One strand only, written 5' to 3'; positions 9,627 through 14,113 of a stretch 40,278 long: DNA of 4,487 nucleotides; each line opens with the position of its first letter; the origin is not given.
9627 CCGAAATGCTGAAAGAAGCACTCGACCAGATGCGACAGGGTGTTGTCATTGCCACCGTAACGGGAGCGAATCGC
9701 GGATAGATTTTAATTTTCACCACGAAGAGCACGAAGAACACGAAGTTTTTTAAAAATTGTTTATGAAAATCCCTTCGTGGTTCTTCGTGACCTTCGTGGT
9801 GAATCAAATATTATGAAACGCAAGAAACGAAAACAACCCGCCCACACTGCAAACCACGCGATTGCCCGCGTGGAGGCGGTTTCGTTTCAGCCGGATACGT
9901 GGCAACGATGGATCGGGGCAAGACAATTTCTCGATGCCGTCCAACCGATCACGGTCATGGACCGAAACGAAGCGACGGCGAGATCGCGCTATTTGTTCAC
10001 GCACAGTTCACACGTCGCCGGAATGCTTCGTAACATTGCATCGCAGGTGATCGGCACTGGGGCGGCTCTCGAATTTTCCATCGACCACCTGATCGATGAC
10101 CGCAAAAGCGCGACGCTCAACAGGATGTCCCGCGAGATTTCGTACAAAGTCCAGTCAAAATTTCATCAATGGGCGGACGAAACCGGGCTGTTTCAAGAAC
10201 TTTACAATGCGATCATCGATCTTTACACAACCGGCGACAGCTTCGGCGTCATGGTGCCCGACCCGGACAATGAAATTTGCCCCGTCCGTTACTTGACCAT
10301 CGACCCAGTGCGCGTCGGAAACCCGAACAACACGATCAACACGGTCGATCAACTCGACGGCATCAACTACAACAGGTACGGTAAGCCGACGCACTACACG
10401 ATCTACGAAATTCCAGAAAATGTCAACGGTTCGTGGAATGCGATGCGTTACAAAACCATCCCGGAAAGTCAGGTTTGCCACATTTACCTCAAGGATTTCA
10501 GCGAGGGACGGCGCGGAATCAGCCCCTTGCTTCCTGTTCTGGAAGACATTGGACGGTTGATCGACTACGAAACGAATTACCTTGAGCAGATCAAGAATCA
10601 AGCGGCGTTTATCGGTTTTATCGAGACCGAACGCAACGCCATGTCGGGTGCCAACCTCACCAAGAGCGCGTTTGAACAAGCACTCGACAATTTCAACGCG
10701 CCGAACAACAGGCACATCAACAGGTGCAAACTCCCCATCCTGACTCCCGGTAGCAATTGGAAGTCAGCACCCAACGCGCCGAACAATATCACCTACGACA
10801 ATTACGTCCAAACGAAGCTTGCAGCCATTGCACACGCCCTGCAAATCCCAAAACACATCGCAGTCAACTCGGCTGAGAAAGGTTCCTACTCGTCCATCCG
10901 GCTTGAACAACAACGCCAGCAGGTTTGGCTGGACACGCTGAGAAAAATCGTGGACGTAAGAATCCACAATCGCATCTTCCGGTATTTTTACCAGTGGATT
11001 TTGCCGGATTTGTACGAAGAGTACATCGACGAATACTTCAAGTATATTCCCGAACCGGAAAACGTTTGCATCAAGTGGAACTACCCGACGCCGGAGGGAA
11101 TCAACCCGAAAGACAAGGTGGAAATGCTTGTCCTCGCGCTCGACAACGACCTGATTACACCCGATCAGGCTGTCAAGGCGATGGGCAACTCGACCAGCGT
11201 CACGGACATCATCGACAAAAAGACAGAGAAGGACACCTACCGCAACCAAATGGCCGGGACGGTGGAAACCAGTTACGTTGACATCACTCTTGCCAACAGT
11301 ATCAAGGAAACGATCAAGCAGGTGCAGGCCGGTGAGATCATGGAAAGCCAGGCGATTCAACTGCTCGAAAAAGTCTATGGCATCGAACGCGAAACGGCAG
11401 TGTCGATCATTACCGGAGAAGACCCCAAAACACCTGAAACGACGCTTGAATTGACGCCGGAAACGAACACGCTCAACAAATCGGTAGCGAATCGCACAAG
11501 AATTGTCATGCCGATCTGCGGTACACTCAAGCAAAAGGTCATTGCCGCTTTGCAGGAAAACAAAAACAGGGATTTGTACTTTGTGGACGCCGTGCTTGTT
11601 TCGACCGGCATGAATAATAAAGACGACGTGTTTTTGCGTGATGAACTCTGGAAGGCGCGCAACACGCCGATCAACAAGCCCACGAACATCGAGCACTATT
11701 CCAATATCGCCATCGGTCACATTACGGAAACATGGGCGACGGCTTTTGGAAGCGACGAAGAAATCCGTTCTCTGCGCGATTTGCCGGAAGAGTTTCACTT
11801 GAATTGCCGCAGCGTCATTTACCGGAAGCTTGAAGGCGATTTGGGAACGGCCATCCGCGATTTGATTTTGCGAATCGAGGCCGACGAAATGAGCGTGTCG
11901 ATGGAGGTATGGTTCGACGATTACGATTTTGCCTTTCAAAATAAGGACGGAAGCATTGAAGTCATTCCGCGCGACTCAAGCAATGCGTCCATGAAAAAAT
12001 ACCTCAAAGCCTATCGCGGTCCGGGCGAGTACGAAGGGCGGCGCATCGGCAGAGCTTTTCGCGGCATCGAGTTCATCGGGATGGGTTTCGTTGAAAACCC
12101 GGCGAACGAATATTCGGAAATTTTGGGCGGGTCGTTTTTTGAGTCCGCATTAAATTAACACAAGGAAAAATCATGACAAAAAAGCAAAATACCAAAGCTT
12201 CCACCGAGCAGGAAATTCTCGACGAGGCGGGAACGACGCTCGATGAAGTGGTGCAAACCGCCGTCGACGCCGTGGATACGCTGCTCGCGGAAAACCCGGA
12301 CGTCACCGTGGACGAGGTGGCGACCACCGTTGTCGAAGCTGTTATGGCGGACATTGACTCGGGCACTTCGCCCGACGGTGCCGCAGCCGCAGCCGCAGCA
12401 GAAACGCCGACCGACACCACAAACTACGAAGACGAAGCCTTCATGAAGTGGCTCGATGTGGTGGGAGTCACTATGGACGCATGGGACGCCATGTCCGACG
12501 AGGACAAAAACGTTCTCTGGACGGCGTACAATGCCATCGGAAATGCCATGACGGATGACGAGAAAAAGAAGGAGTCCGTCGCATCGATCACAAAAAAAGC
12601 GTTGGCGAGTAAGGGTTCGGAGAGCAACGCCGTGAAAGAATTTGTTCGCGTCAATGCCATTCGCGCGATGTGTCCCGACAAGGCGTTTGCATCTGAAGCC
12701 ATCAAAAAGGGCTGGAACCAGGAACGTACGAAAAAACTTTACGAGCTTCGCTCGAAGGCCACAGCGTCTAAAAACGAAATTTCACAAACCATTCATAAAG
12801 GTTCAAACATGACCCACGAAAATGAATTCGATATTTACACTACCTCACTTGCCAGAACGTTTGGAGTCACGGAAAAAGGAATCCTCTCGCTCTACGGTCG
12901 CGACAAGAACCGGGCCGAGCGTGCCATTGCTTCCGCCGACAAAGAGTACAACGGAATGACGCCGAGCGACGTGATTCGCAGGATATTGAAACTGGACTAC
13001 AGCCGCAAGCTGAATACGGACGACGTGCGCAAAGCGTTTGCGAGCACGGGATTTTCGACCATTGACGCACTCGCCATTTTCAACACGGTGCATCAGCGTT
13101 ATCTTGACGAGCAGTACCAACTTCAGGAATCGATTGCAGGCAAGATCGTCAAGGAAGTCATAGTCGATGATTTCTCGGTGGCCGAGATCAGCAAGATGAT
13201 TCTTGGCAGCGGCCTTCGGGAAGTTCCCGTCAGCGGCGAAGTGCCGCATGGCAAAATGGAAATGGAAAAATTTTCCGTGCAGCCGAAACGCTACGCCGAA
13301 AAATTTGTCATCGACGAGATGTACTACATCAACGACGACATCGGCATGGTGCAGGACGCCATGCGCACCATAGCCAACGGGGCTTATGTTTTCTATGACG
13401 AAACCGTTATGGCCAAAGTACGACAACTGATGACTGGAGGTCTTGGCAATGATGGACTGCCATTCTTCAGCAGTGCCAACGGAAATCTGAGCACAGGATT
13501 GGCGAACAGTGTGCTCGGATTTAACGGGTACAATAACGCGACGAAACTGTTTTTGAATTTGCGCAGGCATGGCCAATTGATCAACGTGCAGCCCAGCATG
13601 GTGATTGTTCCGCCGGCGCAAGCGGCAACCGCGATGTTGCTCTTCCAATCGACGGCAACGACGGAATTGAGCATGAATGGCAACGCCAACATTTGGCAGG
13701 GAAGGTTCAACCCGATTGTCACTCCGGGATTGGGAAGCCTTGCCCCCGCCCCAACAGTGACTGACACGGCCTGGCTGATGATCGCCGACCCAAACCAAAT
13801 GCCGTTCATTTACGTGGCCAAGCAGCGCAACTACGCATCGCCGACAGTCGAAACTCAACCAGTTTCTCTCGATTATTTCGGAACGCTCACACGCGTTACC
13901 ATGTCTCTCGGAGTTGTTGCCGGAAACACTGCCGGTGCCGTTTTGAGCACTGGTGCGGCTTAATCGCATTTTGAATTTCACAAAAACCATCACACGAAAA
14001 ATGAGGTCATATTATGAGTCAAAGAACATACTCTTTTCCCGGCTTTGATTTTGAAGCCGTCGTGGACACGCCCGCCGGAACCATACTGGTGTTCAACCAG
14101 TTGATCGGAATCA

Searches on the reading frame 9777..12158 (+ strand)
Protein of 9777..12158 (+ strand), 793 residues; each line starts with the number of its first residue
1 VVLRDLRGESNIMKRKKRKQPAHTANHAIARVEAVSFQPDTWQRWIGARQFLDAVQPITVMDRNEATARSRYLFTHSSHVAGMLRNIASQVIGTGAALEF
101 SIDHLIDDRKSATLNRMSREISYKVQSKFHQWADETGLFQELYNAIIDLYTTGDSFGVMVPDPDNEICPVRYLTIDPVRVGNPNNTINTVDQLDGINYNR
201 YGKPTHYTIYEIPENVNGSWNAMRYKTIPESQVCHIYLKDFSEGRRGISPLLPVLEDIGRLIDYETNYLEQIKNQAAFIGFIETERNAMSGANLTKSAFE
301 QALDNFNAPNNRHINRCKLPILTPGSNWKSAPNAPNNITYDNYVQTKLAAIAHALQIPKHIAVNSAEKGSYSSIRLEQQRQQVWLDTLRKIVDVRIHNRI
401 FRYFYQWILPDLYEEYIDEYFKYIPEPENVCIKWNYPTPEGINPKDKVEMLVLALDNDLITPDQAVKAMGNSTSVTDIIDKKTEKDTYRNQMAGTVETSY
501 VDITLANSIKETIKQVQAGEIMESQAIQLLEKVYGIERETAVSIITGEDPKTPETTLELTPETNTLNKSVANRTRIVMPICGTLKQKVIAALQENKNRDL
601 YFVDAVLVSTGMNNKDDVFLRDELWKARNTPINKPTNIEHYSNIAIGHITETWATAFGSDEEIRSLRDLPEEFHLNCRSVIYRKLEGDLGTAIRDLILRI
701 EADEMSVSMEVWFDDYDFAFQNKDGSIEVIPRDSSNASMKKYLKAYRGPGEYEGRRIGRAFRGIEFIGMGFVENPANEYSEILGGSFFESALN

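Call 3: search_protein_families(library=pfam, proteins=[window:9777-12158:+], max_evalue=0.1)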
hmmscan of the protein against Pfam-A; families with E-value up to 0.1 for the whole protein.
window:9777-12158:+ (793 aa): 3 families
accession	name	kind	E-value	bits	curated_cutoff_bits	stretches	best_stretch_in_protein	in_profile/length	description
PF05136.18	Phage_portal_2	-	6.3e-39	134.6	32.9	1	61-379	21-344/354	Phage portal protein, lambda family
PF04860.17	Phage_portal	-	1.2e-13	51.4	39.1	1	139-463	52-314/321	Phage portal protein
PF15417.11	DUF4624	-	0.074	13.5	25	0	449-512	38-100/132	Domain of unknown function (DUF4624)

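Call 4: search_protein_families(library=phrogs, proteins=[window:9777-12158:+], max_evalue=0.01)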
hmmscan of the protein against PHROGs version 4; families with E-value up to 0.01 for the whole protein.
window:9777-12158:+ (793 aa): 4 families
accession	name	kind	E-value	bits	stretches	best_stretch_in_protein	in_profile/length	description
phrog_21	-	head and packaging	6.3e-43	147.8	1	18-524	30-534/1362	portal protein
phrog_537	-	head and packaging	1.5e-07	31.9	1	305-493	19-202/233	portal protein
phrog_12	-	head and packaging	7.3e-07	29.6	1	142-389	144-351/646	portal protein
phrog_2662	-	head and packaging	0.00043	20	1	210-392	174-343/717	portal protein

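Call 66: find_related_loci(query=window:9813-12158:+, collection=viral_contigs, flank=10000)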
Query window:9813-12158:+ (781 aa) in viral_contigs; peptide patterns used: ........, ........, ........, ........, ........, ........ (x = any residue, [..] = any of these).
6 stretches matched a pattern, but none encodes a relative of the query by tblastn (E <= 1e-3).

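Call 67: search_dna_similar(query=window:9813-12155:+, collection=phages, mode=protein, max_evalue=1e-8, max_rows=10)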
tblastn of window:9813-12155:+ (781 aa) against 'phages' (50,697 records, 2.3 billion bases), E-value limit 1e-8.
Records with a match: 4; places in all: 4; records where one place covers at least 80% of the query: 0.
Best place of each record, by identity: <60% 4.
By first word of the organism name: Fusobacterium 3; Salmonella 1.
By host as written in the record: Fusobacterium nucleatum 3; Salmonella sp. 1.
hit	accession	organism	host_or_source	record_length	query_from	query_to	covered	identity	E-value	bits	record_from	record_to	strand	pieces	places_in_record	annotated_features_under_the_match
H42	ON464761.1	Fusobacterium phage JD-Fnp3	Fusobacterium nucleatum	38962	50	363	40%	23.3%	6e-9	66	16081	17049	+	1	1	portal protein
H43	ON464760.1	Fusobacterium phage JD-Fnp2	Fusobacterium nucleatum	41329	50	363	40%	23.3%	6e-9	66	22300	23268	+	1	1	portal protein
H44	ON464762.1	Fusobacterium phage JD-Fnp5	Fusobacterium nucleatum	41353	50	363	40%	23.3%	6e-9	66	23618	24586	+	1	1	portal protein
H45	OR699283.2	Salmonella phage BAU.Micro_SLP-22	Salmonella sp.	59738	163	474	40%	22.8%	6e-10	69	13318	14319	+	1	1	portal protein | head maturation protease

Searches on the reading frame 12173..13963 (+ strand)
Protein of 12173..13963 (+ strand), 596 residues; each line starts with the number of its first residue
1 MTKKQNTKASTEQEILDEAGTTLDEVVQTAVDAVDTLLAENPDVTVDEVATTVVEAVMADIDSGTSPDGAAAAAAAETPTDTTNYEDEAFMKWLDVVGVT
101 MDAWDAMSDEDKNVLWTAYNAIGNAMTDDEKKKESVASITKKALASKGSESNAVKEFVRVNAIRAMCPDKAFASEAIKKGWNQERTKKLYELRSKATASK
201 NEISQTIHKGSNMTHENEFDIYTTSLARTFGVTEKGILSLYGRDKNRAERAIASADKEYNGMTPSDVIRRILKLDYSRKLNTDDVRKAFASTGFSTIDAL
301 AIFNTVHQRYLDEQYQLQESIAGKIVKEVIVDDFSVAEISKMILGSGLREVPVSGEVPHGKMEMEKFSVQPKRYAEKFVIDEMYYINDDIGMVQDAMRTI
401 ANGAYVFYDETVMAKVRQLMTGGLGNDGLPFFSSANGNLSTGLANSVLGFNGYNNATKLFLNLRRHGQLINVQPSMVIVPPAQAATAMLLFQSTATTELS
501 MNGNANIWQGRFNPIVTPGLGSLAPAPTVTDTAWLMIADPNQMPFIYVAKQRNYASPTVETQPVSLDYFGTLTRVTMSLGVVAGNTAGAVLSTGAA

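Call 65: find_related_loci(query=window:12173-13963:+, collection=viral_contigs, flank=10000)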
Query window:12173-13963:+ (596 aa) in viral_contigs; peptide patterns used: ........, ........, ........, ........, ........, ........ (x = any residue, [..] = any of these).
3 stretches matched a pattern, but none encodes a relative of the query by tblastn (E <= 1e-3).
